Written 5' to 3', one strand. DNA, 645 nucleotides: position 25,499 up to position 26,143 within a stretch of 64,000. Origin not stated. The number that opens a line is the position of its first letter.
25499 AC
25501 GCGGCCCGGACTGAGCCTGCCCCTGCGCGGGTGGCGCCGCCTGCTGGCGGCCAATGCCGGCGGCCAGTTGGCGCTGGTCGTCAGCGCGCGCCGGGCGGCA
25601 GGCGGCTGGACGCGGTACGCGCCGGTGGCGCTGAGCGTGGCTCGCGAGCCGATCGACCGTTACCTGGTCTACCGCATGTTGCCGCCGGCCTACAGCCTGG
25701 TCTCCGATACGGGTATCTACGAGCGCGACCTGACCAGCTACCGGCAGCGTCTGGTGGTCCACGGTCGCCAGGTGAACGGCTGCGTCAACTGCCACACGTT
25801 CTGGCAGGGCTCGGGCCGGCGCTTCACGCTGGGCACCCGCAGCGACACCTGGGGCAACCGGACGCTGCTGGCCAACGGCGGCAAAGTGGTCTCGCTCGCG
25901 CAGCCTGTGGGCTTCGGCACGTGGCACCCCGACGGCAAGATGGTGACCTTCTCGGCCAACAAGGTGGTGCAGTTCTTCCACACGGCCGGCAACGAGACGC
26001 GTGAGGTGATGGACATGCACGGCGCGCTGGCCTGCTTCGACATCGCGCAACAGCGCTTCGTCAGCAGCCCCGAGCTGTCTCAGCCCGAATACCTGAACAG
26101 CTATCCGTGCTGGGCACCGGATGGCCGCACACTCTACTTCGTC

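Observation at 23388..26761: Translationally coupled pair: large polytopic membrane protein + secreted PD40-propeller protein with a single CxxCH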

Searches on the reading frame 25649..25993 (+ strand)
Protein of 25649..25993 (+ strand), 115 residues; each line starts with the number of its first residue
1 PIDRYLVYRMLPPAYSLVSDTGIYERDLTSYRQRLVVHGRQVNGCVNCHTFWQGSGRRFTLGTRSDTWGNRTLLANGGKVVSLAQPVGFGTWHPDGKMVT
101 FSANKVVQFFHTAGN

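Call 83: search_solved_structures(query=A6, max_evalue=10, show_alignments=4)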
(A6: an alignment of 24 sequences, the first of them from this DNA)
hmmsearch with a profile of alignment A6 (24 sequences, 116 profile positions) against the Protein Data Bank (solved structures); distinct sequences matched with E-value up to 10: 39.
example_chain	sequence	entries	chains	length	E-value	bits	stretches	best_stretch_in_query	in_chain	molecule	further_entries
6ef8_A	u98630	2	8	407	0.035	17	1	29-57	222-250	C-type cytochrome OmcS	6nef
7tfs_A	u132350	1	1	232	0.22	14.4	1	25-92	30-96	Cytochrome c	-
2c2c_A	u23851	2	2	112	0.6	13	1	39-59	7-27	CYTOCHROME C2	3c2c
1orv_A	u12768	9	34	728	0.69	12.8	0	67-114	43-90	dipeptidyl peptidase IV | Dipeptidyl peptidase 4 | Dipeptidyl peptidase 4 soluble form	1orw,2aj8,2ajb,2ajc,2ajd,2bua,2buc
5lls_A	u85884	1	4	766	0.83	12.6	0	67-114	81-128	Dipeptidyl peptidase 4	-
1rap_A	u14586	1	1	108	1.4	11.8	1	41-59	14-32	REP A2 ISO-1-CYTOCHROME C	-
8ze6_B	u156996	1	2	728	1.5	11.7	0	66-114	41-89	Dipeptidyl peptidase 4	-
2c1d_A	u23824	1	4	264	1.7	11.5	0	43-94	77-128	SOXA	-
8e5f_A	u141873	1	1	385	2.1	11.3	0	34-55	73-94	c-type cytochrome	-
2g5p_A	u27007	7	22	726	2.2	11.2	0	66-114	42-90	Dipeptidyl peptidase 4 | Dipeptidyl peptidase IV | Dipeptidyl peptidase 4 (Dipeptidyl peptidase IV) (DPP IV)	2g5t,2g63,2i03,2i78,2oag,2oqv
9lbt_A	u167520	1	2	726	2.2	11.2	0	66-114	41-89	Dipeptidyl peptidase 4 soluble form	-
9v2l_B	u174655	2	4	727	2.3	11.2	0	66-114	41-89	Dipeptidyl peptidase 4 soluble form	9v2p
1x70_A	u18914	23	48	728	2.3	11.2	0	66-114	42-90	Dipeptidyl peptidase IV | Dipeptidyl peptidase 4 | Hypothetical protein DPP4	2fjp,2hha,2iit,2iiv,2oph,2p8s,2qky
1n1m_A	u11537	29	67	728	2.3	11.2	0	66-114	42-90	Dipeptidyl peptidase IV SOLUBLE FORM | Dipeptidyl peptidase IV | Dipeptidyl peptidase 4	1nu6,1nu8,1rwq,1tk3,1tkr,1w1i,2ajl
1u8e_A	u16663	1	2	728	2.3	11.2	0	66-114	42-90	Dipeptidyl peptidase IV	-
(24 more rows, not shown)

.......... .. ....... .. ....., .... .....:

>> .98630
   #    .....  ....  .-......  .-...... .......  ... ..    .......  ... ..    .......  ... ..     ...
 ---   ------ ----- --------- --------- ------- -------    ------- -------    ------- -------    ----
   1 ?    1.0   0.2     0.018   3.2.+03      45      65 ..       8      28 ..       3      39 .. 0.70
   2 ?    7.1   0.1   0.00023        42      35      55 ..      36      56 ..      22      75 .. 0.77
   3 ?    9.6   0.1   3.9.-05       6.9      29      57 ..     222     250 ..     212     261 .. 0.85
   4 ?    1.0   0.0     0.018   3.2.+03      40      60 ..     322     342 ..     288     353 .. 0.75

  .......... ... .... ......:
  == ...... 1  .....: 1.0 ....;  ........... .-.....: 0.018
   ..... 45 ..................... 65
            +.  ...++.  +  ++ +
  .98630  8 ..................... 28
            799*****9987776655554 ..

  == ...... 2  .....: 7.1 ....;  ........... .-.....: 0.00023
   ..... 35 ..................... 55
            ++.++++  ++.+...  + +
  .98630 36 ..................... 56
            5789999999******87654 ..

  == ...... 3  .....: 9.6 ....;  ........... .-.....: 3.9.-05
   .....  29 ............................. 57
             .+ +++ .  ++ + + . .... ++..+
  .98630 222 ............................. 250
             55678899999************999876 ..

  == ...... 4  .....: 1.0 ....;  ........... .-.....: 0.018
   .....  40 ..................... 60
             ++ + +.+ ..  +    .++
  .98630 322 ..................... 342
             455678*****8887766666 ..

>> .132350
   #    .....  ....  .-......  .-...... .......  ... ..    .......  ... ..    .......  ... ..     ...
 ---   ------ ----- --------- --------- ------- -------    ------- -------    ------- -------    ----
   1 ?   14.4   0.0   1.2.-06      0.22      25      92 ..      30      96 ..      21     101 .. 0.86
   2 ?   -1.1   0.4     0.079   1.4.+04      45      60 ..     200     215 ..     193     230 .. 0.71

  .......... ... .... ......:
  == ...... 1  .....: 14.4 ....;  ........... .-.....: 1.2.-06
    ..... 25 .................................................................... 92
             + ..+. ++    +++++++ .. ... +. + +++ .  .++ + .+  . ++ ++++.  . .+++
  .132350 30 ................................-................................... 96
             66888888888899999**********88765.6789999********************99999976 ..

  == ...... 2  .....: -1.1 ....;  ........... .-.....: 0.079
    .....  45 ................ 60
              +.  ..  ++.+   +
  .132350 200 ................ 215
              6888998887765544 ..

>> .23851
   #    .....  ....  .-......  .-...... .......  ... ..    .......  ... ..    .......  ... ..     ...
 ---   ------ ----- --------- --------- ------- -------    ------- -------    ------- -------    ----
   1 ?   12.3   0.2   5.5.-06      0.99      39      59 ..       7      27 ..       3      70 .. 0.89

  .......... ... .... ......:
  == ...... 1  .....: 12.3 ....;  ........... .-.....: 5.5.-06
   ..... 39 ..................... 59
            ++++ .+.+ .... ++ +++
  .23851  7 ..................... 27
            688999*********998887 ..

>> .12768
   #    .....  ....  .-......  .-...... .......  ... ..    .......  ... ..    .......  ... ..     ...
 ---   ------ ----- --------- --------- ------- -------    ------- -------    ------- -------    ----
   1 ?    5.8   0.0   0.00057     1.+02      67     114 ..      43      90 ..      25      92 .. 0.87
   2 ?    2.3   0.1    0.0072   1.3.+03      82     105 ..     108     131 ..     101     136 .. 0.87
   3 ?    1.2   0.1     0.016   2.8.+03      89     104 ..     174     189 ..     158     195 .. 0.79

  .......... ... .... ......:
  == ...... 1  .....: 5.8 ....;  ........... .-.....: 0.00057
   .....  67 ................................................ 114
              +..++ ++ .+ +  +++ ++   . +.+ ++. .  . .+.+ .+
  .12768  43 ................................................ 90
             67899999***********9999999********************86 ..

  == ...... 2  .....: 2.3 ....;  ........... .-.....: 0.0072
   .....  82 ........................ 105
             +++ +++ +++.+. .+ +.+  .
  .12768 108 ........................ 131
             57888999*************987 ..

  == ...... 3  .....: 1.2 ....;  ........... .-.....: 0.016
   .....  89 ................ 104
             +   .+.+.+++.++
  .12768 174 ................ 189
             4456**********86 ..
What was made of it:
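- The best, sub-threshold, PDB sequence hits to the motif region are c-type cytochromes aligned on their haem motif: OmcS E 0.035, OmcE 0.22, cytochrome c2 0.6 (call 83).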
